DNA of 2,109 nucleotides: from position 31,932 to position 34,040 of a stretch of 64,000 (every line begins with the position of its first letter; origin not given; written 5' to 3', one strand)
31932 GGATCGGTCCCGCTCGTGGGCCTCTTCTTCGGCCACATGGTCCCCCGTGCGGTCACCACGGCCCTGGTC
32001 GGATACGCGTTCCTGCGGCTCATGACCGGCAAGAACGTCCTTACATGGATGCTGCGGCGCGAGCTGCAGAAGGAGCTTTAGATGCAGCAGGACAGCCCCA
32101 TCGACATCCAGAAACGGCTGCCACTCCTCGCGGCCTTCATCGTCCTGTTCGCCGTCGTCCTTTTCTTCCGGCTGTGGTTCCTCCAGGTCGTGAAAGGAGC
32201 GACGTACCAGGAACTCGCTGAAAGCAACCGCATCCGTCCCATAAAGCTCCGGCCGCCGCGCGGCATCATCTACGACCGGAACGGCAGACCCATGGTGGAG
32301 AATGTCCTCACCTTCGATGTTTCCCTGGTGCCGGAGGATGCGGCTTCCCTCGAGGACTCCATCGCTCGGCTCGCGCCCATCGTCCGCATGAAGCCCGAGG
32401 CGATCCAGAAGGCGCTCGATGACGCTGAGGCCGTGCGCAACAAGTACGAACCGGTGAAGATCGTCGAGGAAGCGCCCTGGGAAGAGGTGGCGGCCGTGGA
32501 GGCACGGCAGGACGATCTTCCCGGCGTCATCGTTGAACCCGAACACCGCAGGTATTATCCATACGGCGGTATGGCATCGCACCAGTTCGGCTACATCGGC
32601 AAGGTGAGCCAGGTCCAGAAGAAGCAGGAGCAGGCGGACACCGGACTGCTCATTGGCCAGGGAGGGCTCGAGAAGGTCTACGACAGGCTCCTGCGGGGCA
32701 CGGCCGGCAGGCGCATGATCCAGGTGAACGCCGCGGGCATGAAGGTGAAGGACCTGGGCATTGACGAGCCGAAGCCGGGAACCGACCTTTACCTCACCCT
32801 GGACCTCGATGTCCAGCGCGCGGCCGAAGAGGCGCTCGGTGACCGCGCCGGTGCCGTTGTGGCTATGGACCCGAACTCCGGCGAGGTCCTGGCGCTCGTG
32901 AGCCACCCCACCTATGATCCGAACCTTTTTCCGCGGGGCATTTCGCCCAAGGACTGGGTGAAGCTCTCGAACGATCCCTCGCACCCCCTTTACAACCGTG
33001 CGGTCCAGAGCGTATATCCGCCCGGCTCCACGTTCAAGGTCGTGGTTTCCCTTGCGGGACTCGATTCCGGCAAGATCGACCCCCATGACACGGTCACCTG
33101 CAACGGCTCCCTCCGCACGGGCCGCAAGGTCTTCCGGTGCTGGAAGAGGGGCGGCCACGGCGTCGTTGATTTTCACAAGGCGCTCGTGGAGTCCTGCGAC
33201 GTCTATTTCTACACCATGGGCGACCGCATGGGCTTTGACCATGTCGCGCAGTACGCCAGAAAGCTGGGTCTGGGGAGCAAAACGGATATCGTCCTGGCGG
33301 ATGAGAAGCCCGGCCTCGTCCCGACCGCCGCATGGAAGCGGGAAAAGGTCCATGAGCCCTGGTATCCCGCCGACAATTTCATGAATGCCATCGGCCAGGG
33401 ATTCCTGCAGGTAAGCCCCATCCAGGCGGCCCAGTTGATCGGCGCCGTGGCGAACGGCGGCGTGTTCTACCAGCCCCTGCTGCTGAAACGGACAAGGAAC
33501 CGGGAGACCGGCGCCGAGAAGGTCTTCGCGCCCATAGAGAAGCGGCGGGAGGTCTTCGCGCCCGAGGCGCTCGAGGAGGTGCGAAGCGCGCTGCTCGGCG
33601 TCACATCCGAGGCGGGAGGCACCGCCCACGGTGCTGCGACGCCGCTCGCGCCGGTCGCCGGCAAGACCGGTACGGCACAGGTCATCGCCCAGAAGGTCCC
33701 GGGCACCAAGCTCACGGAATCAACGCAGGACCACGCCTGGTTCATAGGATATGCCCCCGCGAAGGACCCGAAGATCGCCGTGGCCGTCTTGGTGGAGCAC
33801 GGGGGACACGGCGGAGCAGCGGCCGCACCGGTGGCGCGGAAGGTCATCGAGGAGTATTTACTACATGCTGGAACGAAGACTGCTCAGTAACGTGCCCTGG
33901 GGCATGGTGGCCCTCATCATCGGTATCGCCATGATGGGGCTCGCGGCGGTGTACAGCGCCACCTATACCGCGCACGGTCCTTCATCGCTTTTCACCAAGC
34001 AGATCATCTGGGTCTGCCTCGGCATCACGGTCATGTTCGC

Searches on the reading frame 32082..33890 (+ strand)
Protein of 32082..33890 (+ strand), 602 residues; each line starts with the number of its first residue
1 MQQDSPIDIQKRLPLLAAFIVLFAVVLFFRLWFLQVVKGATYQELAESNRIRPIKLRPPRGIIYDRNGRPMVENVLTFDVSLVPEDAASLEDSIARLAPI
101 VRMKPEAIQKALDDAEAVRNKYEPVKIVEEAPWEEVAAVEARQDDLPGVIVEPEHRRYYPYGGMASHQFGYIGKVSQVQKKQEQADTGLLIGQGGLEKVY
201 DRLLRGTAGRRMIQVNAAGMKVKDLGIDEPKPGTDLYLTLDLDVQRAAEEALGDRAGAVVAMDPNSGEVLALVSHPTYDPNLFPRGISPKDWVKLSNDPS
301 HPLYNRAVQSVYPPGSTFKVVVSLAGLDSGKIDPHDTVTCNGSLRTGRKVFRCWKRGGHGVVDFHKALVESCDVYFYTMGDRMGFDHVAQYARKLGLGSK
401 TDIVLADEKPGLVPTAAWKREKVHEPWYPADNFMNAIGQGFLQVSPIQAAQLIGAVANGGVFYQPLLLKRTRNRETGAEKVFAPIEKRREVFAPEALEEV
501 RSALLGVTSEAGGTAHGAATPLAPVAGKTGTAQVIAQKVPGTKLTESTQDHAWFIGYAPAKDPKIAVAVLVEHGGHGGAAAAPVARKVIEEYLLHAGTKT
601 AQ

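Call 12: search_protein_families(library=pfam, proteins=[window:32082-33890:+], max_evalue=0.000001)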
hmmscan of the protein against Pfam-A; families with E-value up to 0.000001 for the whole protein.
window:32082-33890:+ (602 aa): 2 families
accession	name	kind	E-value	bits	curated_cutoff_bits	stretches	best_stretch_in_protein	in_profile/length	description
PF00905.27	Transpeptidase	-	3.2e-77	260.1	22.1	1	257-590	1-299/299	Penicillin binding protein transpeptidase domain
PF03717.20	PBP_dimer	-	1.3e-40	140.1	24.4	1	57-222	3-176/180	Penicillin-binding Protein dimerisation domain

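Call 26: list_cluster_members(proteins=[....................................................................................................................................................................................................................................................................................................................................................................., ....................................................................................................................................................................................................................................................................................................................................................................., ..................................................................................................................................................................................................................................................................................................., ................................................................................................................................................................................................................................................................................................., window:32082-33890:+, window:40875-43646:-, window:39968-40636:-, window:10974-12260:+, window:30766-31572:+, window:23293-24831:-])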
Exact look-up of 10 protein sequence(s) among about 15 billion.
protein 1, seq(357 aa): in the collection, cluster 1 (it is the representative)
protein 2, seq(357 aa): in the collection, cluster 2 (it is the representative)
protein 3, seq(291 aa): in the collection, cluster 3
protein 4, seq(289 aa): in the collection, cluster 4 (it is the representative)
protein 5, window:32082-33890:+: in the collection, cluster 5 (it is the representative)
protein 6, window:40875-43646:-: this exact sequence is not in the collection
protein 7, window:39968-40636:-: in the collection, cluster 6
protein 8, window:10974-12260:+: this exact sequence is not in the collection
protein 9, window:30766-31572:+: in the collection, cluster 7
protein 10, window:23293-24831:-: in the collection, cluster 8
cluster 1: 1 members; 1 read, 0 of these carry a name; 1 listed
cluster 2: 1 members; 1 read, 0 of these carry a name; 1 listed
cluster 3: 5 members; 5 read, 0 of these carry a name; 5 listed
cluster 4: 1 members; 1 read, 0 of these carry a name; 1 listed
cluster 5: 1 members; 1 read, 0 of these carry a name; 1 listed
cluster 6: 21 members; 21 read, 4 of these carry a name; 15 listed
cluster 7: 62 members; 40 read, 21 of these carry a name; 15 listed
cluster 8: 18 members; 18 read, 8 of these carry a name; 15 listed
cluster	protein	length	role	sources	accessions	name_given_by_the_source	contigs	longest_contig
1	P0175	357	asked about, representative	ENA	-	-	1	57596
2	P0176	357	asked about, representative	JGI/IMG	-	-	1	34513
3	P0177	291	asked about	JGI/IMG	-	-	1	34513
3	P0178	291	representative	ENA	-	-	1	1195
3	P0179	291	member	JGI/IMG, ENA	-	-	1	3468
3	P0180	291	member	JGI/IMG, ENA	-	-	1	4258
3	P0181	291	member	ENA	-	-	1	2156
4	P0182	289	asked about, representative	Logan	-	-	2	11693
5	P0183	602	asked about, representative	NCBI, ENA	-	-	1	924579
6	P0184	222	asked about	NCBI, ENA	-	-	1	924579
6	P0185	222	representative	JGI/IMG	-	putative SOS response-associated peptidase YedK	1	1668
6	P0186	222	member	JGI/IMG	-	putative SOS response-associated peptidase YedK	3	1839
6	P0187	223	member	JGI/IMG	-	putative SOS response-associated peptidase YedK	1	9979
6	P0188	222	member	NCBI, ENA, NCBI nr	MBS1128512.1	MAG: response-associated peptidase [Nitrospirae bacterium] | response-associated peptidase [Nitrospirota bacterium]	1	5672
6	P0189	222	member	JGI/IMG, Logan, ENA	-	-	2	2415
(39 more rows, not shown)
